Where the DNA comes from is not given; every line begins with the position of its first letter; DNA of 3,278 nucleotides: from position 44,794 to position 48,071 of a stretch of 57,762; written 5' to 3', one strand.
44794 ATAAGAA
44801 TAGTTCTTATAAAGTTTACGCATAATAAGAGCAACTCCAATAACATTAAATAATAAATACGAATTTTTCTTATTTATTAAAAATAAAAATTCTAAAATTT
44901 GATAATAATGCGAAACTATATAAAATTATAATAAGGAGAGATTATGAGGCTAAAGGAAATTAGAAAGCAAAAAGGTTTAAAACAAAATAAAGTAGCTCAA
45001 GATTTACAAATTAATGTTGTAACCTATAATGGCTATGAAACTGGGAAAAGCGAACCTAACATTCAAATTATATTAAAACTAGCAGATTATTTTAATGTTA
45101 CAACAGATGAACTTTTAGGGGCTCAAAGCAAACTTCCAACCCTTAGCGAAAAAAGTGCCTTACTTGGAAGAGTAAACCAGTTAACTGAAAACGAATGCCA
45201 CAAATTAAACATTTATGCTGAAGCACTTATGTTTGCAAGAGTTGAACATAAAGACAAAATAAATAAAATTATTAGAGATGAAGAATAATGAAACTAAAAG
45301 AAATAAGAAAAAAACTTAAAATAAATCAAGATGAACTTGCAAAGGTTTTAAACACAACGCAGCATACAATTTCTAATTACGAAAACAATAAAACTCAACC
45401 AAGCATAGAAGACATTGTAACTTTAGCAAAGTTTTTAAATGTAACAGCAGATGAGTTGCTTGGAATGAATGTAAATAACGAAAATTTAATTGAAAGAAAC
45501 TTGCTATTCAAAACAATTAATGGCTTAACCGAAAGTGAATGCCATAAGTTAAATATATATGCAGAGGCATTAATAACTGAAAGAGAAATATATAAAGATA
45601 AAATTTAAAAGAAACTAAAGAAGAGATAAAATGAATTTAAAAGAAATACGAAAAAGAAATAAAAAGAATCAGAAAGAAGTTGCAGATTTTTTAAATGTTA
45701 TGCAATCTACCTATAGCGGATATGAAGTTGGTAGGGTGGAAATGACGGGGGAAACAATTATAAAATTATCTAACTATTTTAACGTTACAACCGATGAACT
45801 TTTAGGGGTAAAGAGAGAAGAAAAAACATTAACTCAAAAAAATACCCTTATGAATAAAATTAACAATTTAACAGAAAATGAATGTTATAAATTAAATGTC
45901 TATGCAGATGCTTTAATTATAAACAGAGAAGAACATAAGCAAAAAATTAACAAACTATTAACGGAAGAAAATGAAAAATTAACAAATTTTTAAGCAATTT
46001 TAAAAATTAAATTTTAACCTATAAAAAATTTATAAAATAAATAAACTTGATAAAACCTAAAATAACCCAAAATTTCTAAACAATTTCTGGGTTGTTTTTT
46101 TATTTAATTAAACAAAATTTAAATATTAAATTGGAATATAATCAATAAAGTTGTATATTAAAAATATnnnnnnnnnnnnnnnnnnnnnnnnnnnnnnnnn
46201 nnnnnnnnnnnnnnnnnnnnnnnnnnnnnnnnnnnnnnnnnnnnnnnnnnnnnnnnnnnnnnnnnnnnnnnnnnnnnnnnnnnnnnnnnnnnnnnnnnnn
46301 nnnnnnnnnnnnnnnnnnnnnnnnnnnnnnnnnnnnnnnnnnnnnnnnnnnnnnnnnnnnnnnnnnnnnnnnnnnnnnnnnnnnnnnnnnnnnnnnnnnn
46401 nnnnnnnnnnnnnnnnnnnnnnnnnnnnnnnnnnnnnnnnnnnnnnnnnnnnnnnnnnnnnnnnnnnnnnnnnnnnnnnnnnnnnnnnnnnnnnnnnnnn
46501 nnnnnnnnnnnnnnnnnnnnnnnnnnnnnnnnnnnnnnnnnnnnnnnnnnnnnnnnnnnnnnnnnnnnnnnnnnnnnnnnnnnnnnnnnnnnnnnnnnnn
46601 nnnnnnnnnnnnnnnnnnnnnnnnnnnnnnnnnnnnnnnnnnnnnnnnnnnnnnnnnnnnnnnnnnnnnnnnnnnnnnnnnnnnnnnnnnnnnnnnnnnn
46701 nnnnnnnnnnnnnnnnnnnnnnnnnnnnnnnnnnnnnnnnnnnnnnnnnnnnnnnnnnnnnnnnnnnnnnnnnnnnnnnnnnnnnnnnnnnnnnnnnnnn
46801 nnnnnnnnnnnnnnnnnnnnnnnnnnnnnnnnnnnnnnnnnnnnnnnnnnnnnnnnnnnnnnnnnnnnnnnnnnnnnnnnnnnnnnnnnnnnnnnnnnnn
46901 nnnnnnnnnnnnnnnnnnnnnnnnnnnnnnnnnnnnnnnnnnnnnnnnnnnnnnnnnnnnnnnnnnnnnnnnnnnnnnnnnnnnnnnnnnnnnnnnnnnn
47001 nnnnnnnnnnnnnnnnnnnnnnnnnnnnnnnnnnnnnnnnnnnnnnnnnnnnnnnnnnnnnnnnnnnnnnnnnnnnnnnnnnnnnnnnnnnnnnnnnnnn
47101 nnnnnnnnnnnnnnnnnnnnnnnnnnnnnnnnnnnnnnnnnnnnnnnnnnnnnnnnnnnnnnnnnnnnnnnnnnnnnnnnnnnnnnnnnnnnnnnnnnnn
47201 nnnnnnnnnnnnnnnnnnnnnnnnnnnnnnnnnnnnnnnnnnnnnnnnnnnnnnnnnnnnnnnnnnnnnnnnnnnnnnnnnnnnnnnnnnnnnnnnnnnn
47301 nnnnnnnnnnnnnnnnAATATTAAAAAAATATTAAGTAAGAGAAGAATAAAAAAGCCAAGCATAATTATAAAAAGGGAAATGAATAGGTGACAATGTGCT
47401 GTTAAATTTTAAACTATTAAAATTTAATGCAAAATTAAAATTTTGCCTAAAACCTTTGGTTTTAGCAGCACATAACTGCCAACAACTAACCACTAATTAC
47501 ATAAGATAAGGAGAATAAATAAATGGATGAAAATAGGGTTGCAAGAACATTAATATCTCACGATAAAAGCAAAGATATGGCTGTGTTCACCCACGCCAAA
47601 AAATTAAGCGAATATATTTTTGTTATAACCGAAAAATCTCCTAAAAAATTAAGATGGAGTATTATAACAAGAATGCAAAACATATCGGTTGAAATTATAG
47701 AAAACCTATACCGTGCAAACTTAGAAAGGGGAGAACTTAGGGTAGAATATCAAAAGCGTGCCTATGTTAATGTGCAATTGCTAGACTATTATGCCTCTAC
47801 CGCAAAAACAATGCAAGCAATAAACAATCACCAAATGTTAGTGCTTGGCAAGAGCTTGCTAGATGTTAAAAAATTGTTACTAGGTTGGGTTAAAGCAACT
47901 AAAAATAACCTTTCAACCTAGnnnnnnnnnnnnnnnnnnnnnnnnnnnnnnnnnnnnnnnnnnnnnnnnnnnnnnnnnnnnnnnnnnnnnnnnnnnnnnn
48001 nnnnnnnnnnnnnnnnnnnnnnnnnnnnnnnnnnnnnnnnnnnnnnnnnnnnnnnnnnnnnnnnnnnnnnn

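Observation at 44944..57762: DGR with an unusual layout: HTHx3 - RT - Avd on one strand, three TR-bearing modules on the other, giant target downstream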

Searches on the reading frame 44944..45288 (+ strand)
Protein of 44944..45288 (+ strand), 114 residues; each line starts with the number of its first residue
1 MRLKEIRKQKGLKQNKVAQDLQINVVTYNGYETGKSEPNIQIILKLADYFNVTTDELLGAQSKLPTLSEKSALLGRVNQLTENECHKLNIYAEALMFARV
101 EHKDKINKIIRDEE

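Call 10: search_protein_families(library=pfam, proteins=[window:44944-45288:+], max_evalue=0.01)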
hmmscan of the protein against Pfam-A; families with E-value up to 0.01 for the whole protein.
window:44944-45288:+ (114 aa): 5 families
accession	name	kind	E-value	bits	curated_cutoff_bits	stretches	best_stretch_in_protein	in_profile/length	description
PF01381.28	HTH_3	-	8.5e-16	58.2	23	1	3-57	1-55/55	Helix-turn-helix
PF12844.13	HTH_19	-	1.5e-11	44.5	30.2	1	2-58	3-59/64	Helix-turn-helix domain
PF13560.12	HTH_31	-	8.1e-09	36.1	27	1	2-57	5-61/64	Helix-turn-helix domain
PF13443.12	HTH_26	-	3.3e-08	34.1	22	1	2-60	1-60/63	Cro/C1-type HTH DNA-binding domain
PF15731.11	MqsA_antitoxin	-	0.0079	16.8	30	0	3-44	74-115/131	Antitoxin component of bacterial toxin-antitoxin system, MqsA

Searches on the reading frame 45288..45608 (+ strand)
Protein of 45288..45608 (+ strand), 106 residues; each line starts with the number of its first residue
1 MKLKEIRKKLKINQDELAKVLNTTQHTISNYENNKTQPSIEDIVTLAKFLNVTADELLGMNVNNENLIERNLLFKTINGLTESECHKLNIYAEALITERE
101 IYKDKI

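Call 10: search_protein_families(library=pfam, proteins=[window:45288-45608:+], max_evalue=0.01)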
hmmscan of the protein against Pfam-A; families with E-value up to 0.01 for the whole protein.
window:45288-45608:+ (106 aa): 6 families
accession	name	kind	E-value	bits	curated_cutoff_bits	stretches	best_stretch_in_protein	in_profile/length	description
PF01381.28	HTH_3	-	3.4e-17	62.6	23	1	3-57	1-55/55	Helix-turn-helix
PF12844.13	HTH_19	-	1.5e-14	54.1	30.2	1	2-58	3-59/64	Helix-turn-helix domain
PF13443.12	HTH_26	-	1.3e-08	35.3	22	1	2-60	1-60/63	Cro/C1-type HTH DNA-binding domain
PF13560.12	HTH_31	-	1.2e-07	32.4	27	1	3-57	6-61/64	Helix-turn-helix domain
PF15731.11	MqsA_antitoxin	-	1.7e-05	25.4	30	1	3-52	74-122/131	Antitoxin component of bacterial toxin-antitoxin system, MqsA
PF07022.19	Phage_CI_repr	-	0.00022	21.9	22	1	6-58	6-58/65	Bacteriophage CI repressor helix-turn-helix domain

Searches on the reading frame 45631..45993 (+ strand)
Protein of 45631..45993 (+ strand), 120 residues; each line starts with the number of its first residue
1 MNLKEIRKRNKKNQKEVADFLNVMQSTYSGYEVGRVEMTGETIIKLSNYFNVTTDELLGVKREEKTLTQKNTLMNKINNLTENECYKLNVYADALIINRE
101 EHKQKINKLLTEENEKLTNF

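Call 10: search_protein_families(library=pfam, proteins=[window:45631-45993:+], max_evalue=0.01)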
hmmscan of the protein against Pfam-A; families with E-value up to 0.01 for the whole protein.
window:45631-45993:+ (120 aa): 4 families
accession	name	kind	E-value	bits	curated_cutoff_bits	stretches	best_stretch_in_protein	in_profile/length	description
PF01381.28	HTH_3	-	1.3e-13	51.2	23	1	3-57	1-55/55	Helix-turn-helix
PF12844.13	HTH_19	-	2.9e-08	34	30.2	1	2-58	3-59/64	Helix-turn-helix domain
PF13560.12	HTH_31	-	7.7e-05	23.4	27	1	3-57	6-61/64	Helix-turn-helix domain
PF13443.12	HTH_26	-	0.0011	19.6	22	1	2-60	1-60/63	Cro/C1-type HTH DNA-binding domain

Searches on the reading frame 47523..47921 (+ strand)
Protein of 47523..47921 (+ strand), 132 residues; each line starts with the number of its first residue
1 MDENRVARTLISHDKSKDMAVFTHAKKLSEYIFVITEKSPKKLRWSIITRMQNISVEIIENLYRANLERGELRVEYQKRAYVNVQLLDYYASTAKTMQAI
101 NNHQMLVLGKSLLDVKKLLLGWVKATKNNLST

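Call 10: search_protein_families(library=pfam, proteins=[window:47523-47921:+], max_evalue=0.01)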
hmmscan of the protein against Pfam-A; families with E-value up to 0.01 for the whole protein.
window:47523-47921:+ (132 aa): 1 family
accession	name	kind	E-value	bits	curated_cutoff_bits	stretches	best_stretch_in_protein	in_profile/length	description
PF22296.2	bAvd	-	7.9e-10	39.6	40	1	25-125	7-106/107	bAvd-like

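Call 29: list_cluster_members(proteins=[P0121, window:47523-47918:+])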
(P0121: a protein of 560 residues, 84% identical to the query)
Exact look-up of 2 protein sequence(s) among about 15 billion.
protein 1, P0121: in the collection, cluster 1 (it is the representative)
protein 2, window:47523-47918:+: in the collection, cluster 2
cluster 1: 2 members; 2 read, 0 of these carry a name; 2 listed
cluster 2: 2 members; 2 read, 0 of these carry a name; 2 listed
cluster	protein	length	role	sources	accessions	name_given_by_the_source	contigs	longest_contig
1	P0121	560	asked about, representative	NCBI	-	-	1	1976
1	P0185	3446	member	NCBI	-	-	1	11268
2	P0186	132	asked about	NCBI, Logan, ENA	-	-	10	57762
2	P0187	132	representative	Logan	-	-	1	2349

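Call 31: find_encoding_contigs(protein=window:47523-47921:+, flank=10000, max_places=10)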
Protein window:47523-47921:+ (132 aa): 23 contigs read that carry it; 10 places shown.
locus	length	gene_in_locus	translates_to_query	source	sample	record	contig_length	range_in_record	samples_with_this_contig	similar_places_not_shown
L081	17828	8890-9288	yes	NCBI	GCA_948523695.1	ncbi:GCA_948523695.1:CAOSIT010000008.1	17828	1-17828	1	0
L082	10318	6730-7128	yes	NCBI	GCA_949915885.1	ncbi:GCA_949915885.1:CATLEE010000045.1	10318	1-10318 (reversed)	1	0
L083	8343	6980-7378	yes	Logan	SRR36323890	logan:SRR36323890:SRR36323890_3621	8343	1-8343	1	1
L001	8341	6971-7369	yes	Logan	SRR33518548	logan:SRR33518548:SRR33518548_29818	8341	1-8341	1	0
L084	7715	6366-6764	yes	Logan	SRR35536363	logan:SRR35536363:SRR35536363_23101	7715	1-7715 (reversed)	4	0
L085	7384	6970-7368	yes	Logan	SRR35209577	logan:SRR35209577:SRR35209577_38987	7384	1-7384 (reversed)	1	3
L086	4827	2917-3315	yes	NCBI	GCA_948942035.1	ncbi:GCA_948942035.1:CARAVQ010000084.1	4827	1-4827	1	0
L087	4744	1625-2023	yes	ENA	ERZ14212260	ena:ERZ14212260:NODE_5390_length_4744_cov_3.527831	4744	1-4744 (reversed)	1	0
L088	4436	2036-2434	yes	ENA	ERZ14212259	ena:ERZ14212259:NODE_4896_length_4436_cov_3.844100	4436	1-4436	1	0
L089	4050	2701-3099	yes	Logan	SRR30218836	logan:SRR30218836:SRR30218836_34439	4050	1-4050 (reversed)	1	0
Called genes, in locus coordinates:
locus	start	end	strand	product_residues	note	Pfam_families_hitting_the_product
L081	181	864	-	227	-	PF09365:DUF2461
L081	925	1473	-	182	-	PF00440:TetR_N (faint)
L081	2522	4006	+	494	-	PF00483:NTP_transferase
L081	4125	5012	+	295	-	PF02811:PHP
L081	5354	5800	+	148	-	PF00149:Metallophos (faint), PF12850:Metallophos_2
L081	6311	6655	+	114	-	PF01381:HTH_3, PF12844:HTH_19, PF13443:HTH_26, PF13560:HTH_31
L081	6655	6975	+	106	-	PF01381:HTH_3, PF12844:HTH_19, PF13443:HTH_26, PF13560:HTH_31 (weak), PF15731:MqsA_antitoxin (weak)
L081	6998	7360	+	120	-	PF01381:HTH_3, PF12844:HTH_19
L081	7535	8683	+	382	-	PF00078:RVT_1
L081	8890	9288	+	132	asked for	PF22296:bAvd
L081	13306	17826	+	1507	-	?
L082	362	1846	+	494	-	PF00483:NTP_transferase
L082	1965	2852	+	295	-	PF02811:PHP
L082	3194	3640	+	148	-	PF00149:Metallophos (faint), PF12850:Metallophos_2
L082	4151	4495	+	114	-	PF01381:HTH_3, PF12844:HTH_19, PF13443:HTH_26, PF13560:HTH_31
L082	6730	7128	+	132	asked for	PF22296:bAvd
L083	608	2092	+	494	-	PF00483:NTP_transferase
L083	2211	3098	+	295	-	PF02811:PHP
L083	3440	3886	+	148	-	PF00149:Metallophos (faint), PF12850:Metallophos_2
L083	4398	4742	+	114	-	PF01381:HTH_3, PF12844:HTH_19, PF13443:HTH_26, PF13560:HTH_31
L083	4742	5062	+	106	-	PF01381:HTH_3, PF12844:HTH_19, PF13443:HTH_26, PF13560:HTH_31 (weak), PF15731:MqsA_antitoxin (weak)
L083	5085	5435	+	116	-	PF01381:HTH_3, PF12844:HTH_19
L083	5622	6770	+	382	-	PF00078:RVT_1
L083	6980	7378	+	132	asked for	PF22296:bAvd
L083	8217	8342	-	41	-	?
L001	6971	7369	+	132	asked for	PF22296:bAvd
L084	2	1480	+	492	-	?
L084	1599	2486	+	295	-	PF02811:PHP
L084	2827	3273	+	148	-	PF00149:Metallophos (faint), PF12850:Metallophos_2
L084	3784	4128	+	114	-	PF01381:HTH_3, PF12844:HTH_19, PF13443:HTH_26, PF13560:HTH_31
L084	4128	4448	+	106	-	PF01381:HTH_3, PF12844:HTH_19, PF13443:HTH_26, PF13560:HTH_31 (weak), PF15731:MqsA_antitoxin (weak)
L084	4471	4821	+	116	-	PF01381:HTH_3, PF12844:HTH_19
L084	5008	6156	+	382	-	PF00078:RVT_1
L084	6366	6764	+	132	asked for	PF22296:bAvd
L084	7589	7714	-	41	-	?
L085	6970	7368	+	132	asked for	PF22296:bAvd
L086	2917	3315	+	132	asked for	PF22296:bAvd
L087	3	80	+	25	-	?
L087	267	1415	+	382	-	PF00078:RVT_1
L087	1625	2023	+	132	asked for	PF22296:bAvd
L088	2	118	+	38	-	?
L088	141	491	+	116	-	PF01381:HTH_3, PF12844:HTH_19, PF13560:HTH_31 (faint)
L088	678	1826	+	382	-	PF00078:RVT_1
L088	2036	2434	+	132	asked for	PF22296:bAvd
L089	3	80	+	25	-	?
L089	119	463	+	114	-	PF01381:HTH_3, PF12844:HTH_19, PF13443:HTH_26, PF13560:HTH_31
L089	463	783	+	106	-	PF01381:HTH_3, PF12844:HTH_19, PF13443:HTH_26, PF13560:HTH_31 (weak), PF15731:MqsA_antitoxin (weak)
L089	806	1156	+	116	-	PF01381:HTH_3, PF12844:HTH_19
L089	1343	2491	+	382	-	PF00078:RVT_1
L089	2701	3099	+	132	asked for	PF22296:bAvd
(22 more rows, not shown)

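Call 66: search_protein_families(library=pfam, proteins=[P0185], max_evalue=0.01)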
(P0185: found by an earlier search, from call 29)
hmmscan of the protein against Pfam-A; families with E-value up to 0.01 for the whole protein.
P0185 (3446 aa): 1 family
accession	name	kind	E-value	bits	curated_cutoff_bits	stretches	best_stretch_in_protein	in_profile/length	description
PF23679.1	UPA-FIIND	-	0.0079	17.2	27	0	434-496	45-108/117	UPA-FIIND domain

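Call 67: search_protein_families(library=ncbifam, proteins=[window:47523-47921:+], max_evalue=0.01)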
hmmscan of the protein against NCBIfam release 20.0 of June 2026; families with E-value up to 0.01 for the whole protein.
window:47523-47921:+ (132 aa): 1 family
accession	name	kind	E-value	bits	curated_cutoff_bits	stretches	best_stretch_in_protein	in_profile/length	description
NF033474.1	DivGenRetAVD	equivalog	1.6e-10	41.2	80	1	19-124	1-104/104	diversity-generating retroelement protein Avd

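Call 68: search_protein_families(library=padloc, proteins=[window:47523-47921:+], max_evalue=0.01)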
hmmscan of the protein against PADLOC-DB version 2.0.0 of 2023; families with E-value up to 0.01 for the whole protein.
window:47523-47921:+ (132 aa): 0 families

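Call 70: search_solved_structures(query=window:47523-47921:+, max_evalue=0.1)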
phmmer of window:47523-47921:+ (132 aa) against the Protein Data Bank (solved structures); distinct sequences matched with E-value up to 0.1: 0.
